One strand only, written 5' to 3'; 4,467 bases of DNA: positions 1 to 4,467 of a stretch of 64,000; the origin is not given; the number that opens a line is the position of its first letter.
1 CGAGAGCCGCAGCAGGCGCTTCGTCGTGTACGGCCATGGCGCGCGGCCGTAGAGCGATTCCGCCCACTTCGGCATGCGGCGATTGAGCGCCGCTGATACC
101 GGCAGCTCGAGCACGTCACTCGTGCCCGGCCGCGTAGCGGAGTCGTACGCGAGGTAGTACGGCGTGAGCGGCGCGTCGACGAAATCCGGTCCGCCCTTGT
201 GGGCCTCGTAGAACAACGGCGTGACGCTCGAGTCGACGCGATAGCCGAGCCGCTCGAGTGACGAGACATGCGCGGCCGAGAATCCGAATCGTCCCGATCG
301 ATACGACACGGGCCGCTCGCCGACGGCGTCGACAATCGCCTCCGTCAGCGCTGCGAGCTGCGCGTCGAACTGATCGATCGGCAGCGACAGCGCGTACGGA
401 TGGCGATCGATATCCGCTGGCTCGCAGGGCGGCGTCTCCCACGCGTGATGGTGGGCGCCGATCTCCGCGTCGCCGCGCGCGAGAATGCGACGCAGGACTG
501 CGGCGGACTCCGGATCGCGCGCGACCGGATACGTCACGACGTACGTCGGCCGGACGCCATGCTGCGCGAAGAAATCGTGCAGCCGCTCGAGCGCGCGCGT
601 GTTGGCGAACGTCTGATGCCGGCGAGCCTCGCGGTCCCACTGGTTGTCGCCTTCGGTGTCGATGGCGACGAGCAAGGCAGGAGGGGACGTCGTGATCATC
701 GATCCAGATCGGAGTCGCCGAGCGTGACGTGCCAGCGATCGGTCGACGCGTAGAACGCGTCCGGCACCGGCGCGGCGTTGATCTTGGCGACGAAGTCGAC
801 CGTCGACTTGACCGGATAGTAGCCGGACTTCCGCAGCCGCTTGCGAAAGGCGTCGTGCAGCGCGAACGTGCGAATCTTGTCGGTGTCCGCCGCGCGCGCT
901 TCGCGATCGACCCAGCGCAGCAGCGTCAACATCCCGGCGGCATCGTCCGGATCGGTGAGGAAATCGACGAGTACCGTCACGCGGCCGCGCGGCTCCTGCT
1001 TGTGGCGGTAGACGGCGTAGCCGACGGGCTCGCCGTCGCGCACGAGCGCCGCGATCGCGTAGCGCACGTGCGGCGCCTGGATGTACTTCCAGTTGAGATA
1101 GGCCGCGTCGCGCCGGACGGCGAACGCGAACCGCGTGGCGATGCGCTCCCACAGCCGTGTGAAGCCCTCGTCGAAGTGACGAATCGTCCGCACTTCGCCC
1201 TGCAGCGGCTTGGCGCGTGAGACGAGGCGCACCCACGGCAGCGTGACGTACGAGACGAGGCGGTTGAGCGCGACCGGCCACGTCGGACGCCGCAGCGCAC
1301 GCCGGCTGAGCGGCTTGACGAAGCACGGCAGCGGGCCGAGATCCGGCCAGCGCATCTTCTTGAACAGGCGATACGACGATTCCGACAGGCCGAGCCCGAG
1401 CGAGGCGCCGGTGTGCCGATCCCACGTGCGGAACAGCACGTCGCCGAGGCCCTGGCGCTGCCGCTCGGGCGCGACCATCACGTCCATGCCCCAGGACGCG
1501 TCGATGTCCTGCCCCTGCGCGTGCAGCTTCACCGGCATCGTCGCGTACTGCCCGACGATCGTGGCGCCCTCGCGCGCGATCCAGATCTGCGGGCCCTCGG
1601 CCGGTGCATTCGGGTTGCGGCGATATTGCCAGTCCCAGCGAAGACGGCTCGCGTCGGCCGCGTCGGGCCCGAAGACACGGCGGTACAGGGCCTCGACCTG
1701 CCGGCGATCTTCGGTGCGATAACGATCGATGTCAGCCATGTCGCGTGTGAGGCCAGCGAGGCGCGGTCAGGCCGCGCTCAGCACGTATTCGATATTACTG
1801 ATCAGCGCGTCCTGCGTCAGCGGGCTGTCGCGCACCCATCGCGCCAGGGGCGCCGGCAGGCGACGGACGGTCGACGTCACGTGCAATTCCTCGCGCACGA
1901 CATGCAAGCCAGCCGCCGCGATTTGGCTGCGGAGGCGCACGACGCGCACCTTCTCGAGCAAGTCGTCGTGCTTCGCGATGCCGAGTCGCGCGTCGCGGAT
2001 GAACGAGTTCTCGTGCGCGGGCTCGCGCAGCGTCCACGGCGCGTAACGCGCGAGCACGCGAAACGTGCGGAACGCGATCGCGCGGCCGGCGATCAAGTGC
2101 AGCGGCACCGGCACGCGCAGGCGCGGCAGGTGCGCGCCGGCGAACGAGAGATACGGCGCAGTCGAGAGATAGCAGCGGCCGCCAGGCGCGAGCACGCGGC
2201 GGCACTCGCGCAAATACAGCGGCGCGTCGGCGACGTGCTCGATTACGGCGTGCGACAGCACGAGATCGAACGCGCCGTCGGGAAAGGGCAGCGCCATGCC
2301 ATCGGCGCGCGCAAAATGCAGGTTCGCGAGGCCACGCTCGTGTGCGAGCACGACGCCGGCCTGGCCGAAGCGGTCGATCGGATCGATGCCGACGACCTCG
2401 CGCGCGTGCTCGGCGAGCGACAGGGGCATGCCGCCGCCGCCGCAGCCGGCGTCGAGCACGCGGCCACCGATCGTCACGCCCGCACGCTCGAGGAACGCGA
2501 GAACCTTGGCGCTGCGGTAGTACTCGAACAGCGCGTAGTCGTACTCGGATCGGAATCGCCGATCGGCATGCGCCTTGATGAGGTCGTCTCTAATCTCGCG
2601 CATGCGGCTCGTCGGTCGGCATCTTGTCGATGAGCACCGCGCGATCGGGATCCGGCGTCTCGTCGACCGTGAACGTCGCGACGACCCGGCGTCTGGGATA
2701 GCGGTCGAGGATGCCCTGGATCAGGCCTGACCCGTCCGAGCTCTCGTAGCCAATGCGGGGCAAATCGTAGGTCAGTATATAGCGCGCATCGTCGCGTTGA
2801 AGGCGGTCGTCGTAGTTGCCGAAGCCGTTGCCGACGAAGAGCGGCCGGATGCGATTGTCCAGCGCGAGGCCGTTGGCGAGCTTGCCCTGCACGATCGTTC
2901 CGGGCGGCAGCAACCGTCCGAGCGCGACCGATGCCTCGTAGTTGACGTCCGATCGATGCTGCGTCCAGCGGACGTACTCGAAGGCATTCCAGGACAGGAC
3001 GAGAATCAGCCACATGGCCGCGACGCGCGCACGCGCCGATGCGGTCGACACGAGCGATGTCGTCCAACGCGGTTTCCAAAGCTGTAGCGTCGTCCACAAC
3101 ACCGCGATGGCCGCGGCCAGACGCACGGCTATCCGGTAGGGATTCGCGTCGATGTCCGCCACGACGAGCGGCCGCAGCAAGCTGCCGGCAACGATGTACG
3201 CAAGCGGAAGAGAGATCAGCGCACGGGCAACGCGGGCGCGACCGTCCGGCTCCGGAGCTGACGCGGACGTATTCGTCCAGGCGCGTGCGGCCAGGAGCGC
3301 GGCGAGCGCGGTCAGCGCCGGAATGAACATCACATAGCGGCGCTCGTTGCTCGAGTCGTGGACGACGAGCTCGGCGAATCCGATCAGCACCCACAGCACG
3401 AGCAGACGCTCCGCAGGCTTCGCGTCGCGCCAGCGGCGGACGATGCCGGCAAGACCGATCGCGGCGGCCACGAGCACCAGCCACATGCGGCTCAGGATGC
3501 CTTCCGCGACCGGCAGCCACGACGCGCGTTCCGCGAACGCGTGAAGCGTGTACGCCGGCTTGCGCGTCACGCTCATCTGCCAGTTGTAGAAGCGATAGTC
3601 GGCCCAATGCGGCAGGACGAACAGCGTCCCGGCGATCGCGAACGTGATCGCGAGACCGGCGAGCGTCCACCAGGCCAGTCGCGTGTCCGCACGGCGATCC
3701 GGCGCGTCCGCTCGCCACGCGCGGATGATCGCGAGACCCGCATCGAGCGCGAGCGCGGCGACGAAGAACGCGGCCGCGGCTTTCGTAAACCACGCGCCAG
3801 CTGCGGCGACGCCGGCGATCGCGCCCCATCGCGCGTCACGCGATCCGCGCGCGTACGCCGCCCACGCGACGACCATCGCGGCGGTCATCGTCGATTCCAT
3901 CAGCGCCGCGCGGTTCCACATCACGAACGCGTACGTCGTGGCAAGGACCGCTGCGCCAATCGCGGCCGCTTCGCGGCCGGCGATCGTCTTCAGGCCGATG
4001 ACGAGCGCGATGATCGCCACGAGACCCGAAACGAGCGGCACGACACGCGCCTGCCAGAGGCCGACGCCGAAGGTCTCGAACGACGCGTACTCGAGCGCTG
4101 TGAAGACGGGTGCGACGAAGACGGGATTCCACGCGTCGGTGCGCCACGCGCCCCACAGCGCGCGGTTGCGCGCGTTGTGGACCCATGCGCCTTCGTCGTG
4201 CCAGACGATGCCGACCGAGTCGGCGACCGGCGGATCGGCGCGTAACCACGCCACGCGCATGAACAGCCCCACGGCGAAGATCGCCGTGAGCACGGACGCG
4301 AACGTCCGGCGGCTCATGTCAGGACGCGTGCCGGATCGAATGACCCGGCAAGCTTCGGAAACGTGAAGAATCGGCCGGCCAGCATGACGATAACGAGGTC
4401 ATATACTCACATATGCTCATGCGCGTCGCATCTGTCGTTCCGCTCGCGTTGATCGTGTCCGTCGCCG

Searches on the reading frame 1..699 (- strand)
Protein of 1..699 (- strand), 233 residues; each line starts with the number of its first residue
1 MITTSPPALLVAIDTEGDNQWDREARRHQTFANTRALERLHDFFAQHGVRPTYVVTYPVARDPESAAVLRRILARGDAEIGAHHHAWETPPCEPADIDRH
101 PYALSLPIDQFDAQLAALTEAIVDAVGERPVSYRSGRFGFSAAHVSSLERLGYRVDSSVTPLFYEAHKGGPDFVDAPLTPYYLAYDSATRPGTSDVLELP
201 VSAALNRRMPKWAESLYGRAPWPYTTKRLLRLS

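Call 5: search_protein_families(library=pfam, proteins=[window:1-699:-], max_evalue=0.01)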
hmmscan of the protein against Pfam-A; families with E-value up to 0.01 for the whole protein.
window:1-699:- (233 aa): 1 family
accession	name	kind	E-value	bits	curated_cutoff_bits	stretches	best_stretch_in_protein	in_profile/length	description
PF01522.26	Polysacc_deac_1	-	5.2e-05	23.6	23.1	1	37-155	21-123/124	Polysaccharide deacetylase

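Call 48: search_protein_families(library=ncbifam, proteins=[window:1-699:-], max_evalue=0.00001)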
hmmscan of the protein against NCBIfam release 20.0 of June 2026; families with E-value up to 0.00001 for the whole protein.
window:1-699:- (233 aa): 0 families

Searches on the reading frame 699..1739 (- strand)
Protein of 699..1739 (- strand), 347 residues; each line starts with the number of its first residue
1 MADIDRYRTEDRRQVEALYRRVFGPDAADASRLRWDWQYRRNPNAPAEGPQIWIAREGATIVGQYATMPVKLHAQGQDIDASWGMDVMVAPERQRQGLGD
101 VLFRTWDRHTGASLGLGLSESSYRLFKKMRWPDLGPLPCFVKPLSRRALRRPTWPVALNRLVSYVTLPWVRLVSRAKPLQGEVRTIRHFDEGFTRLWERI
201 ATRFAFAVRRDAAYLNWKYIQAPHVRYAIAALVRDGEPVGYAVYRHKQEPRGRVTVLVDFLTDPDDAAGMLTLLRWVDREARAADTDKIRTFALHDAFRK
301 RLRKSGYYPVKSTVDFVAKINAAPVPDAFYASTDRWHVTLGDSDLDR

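Call 5: search_protein_families(library=pfam, proteins=[window:699-1739:-], max_evalue=0.01)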
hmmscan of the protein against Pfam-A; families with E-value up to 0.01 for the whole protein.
window:699-1739:- (347 aa): 4 families
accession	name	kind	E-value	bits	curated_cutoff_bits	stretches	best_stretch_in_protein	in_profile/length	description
PF13527.13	Acetyltransf_9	-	5.6e-10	39.7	25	1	4-103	2-94/127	Acetyltransferase (GNAT) domain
PF00583.31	Acetyltransf_1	-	1.4e-06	29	20.7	0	211-265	21-70/116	Acetyltransferase (GNAT) family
PF13508.13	Acetyltransf_7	-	6.8e-06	26.8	27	1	51-112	4-62/84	Acetyltransferase (GNAT) domain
PF17668.7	Acetyltransf_17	-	0.0021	19.1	25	1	209-278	4-77/114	Acetyltransferase (GNAT) domain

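Call 48: search_protein_families(library=ncbifam, proteins=[window:699-1739:-], max_evalue=0.00001)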
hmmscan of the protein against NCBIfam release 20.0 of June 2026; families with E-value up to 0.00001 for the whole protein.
window:699-1739:- (347 aa): 0 families

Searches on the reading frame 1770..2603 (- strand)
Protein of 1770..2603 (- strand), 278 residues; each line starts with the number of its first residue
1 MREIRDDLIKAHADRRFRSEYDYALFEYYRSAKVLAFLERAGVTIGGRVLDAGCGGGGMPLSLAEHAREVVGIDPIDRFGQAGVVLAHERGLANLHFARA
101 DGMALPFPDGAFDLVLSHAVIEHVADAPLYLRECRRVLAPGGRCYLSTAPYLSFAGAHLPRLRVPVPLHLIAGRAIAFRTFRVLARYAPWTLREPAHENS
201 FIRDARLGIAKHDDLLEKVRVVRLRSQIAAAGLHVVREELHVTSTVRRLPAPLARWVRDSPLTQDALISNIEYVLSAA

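Call 5: search_protein_families(library=pfam, proteins=[window:1770-2603:-], max_evalue=0.01)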
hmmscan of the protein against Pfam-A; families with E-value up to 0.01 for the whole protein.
window:1770-2603:- (278 aa): 10 families
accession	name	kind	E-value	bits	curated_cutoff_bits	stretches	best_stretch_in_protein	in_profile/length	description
PF08241.18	Methyltransf_11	-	2.7e-22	79.7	21.2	1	50-145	1-94/95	Methyltransferase domain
PF13649.12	Methyltransf_25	-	8.3e-19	68.5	27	1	49-142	1-97/97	Methyltransferase domain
PF13489.12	Methyltransf_23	-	1.4e-16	61.1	27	1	30-151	5-121/164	Methyltransferase domain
PF13847.12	Methyltransf_31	-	1.9e-16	60.5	27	1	46-149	4-112/145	Methyltransferase domain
PF01209.24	Ubie_methyltran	-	1.7e-12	47.6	20.1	1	39-145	41-150/233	ubiE/COQ5 methyltransferase family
PF08242.18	Methyltransf_12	-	2.6e-12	47.7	30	1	50-144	1-98/98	Methyltransferase domain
PF03141.22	Methyltransf_29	-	4.6e-07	29.2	23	1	48-150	120-221/506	Putative S-adenosyl-L-methionine-dependent methyltransferase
PF07021.18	MetW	-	0.00045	20.3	21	1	43-137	11-101/193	Methionine biosynthesis protein MetW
PF02353.26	CMAS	-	0.00074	19.3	27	1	30-148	47-166/273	Mycolic acid cyclopropane synthetase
PF08003.17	Methyltransf_9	-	0.0013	18.2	23.8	1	47-148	117-219/315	Protein of unknown function (DUF1698)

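Call 68: search_protein_families(library=ncbifam, proteins=[window:1770-2603:-], max_evalue=0.001)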
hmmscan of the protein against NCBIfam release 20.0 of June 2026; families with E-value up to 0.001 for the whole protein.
window:1770-2603:- (278 aa): 39 families (the best 25 are shown)
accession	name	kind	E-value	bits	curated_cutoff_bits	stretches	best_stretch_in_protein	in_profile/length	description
NF045667.1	MTase_DVU1556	equivalog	4.9e-18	65.4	155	1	37-147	14-120/213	DVU_1556 family methyltransferase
TIGR01983.1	UbiG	equivalog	9.3e-15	54.5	102.95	1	36-148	49-153/228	bifunctional 2-polyprenyl-6-hydroxyphenol methylase/3-demethylubiquinol 3-O-methyltransferase UbiG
NF041537.1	ArsM_AhpD_UU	exception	8.7e-14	51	510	1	43-146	74-180/345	arsenite methyltransferase/AhpD domain selenoprotein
NF047649.1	MTase_UXPK_star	exception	1.5e-13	50.4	460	1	44-147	76-182/283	methyltransferase/UXPK-star double selenoprotein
NF041536.1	ArsM_DUF2284_UU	exception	1.1e-11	43.7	575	1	44-146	75-180/459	arsenite methyltransferase/DUF2284 domain selenoprotein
NF008823.0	PRK11873.1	subfamily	6.5e-11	42.2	263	1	41-147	73-182/272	arsenite methyltransferase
NF007610.0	PRK10258.1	equivalog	1.9e-10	40.5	342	1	31-148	30-140/251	malonyl-ACP O-methyltransferase BioC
TIGR01934.1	MenG_MenH_UbiE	subfamily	2.7e-10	39.9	158.35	1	38-145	32-140/223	ubiquinone/menaquinone biosynthesis methyltransferase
NF043040.1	corrin_prot_MT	hypoth_equivalog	4.5e-10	39.3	180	1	45-145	41-146/216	corrinoid protein-associated methyltransferase CpaM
NF045825.1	FAmtase_mtf2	equivalog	8.6e-10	38.3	400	1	46-190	59-201/248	fatty-acid O-methyltransferase Mtf2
TIGR02072.1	BioC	equivalog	1e-09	38.6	184.95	1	33-149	22-135/244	malonyl-ACP O-methyltransferase BioC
NF001243.0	PRK00216.1-4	equivalog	1.4e-09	37.6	235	1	39-144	41-149/237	demethylmenaquinone methyltransferase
TIGR02752.1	MenG_heptapren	equivalog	3.1e-09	36.7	419.85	1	39-144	39-147/231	demethylmenaquinone methyltransferase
NF001241.0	PRK00216.1-2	equivalog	5.2e-09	36.1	327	1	42-146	48-147/231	demethylmenaquinone methyltransferase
NF001240.0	PRK00216.1-1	equivalog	5.5e-09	35.4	378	1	38-144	56-166/251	bifunctional demethylmenaquinone methyltransferase/2-methoxy-6-polyprenyl-1,4-benzoquinol methylase UbiE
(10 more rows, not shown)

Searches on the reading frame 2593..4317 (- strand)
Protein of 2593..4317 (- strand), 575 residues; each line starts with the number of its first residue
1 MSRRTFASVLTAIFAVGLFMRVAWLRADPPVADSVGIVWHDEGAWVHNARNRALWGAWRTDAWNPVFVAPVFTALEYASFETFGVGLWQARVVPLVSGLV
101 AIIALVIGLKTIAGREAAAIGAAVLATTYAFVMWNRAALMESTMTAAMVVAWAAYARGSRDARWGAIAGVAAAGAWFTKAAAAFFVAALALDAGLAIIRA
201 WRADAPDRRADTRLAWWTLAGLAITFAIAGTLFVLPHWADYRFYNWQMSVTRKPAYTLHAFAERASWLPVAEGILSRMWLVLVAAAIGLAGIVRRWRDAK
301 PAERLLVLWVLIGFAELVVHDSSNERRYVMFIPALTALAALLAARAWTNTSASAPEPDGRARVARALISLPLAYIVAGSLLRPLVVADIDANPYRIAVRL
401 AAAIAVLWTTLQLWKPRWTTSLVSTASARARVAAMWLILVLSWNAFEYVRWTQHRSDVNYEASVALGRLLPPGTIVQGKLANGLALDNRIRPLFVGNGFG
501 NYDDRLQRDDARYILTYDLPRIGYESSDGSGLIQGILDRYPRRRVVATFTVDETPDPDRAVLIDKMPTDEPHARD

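Call 5: search_protein_families(library=pfam, proteins=[window:2593-4317:-], max_evalue=0.01)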
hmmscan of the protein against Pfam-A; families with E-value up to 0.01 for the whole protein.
window:2593-4317:- (575 aa): 2 families
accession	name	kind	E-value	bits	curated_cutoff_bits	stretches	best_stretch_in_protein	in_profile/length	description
PF13231.12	PMT_2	-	3.4e-08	34.3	26.1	1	69-198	3-131/160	Dolichyl-phosphate-mannose-protein mannosyltransferase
PF02366.24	PMT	-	7e-07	29.5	22.7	1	71-240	65-240/245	Dolichyl-phosphate-mannose-protein mannosyltransferase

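Call 8: search_protein_families(library=ncbifam, proteins=[window:2593-4317:-], max_evalue=0.01)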
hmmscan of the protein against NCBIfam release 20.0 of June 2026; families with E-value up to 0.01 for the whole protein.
window:2593-4317:- (575 aa): 0 families
